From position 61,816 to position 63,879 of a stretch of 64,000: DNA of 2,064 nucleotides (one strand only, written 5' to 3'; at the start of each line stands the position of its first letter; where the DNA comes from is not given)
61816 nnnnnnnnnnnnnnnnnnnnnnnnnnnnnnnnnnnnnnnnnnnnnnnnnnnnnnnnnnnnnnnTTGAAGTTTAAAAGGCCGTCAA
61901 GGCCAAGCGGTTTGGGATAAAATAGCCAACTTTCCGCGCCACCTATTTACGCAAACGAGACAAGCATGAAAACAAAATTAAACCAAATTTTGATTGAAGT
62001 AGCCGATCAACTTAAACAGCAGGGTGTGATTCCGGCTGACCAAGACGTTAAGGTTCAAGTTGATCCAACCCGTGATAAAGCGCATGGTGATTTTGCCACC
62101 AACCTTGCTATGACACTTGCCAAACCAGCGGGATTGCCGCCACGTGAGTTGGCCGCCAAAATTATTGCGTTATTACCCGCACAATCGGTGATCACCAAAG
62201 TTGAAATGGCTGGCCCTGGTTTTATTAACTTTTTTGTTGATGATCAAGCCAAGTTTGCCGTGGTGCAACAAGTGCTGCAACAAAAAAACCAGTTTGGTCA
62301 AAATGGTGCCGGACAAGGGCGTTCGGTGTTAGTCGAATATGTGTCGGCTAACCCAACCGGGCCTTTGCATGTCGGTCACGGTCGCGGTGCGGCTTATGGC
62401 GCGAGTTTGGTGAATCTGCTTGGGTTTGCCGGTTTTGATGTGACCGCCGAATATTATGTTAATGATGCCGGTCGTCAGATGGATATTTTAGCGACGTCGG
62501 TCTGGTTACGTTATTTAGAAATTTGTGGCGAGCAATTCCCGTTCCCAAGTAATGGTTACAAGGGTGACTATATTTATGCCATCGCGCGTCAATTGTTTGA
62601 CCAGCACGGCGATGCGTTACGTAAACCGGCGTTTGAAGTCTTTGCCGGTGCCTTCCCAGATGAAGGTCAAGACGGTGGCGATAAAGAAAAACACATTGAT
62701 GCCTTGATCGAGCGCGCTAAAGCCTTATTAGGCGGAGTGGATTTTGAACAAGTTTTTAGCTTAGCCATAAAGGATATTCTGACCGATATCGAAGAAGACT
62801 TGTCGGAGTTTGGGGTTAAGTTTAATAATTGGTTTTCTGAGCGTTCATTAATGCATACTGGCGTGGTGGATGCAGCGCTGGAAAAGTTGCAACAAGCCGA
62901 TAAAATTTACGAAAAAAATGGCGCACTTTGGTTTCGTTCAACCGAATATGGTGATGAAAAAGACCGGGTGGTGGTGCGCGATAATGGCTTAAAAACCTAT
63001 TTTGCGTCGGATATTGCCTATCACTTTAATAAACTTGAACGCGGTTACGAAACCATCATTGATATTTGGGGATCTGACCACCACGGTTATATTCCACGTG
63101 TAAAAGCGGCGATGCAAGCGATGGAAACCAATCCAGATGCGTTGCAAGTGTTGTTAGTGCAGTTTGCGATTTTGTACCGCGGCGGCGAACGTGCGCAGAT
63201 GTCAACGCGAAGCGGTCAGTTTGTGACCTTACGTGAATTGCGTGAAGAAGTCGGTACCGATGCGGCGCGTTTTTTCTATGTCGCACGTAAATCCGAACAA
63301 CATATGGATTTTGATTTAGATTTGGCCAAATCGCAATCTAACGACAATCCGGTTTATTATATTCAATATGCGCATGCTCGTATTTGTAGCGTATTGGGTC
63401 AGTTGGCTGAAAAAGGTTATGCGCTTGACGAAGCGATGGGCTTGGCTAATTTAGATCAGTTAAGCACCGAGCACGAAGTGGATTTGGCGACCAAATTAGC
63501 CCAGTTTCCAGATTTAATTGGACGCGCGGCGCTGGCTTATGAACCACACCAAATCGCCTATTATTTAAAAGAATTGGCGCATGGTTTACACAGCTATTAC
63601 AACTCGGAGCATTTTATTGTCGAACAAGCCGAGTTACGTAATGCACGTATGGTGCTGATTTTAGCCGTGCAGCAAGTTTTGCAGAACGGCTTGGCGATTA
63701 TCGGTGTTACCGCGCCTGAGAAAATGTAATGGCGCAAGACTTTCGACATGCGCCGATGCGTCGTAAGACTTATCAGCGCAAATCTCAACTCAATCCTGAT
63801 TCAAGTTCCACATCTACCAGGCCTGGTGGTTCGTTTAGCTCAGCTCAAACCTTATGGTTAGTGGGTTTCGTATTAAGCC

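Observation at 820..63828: Highly iterated palindrome (consensus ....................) pervades the window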

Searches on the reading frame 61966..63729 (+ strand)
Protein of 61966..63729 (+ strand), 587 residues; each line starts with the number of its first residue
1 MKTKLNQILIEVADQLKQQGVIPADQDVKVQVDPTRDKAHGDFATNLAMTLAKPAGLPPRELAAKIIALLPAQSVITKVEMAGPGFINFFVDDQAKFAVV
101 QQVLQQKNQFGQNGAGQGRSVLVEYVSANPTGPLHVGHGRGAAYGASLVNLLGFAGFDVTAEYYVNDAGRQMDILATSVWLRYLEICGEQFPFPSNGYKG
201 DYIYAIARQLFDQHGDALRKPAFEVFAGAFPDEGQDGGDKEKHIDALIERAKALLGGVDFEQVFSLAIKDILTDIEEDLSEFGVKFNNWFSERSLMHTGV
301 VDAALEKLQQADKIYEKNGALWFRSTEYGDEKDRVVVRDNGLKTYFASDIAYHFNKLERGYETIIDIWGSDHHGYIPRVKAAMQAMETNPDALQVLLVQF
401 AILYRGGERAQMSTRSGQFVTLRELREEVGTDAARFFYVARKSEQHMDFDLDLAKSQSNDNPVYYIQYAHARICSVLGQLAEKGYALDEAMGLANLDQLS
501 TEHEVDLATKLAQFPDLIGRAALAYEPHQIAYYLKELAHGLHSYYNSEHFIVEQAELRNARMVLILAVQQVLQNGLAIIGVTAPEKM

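Call 24: search_protein_families(library=pfam, proteins=[window:61966-63729:+], max_evalue=1e-8)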
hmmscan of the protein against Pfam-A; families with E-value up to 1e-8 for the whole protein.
window:61966-63729:+ (587 aa): 3 families
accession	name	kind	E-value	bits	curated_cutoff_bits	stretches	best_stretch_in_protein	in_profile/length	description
PF05746.21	DALR_1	-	7.1e-33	113.6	22.3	1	466-587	1-117/117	DALR anticodon binding domain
PF00750.26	tRNA-synt_1d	-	3.3e-24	85.9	23.3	2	100-177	2-78/349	tRNA synthetases class I (R), catalytic domain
PF03485.21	Arg_tRNA_synt_N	-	2.3e-23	83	21.5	1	11-91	6-85/85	Arginyl tRNA synthetase N terminal domain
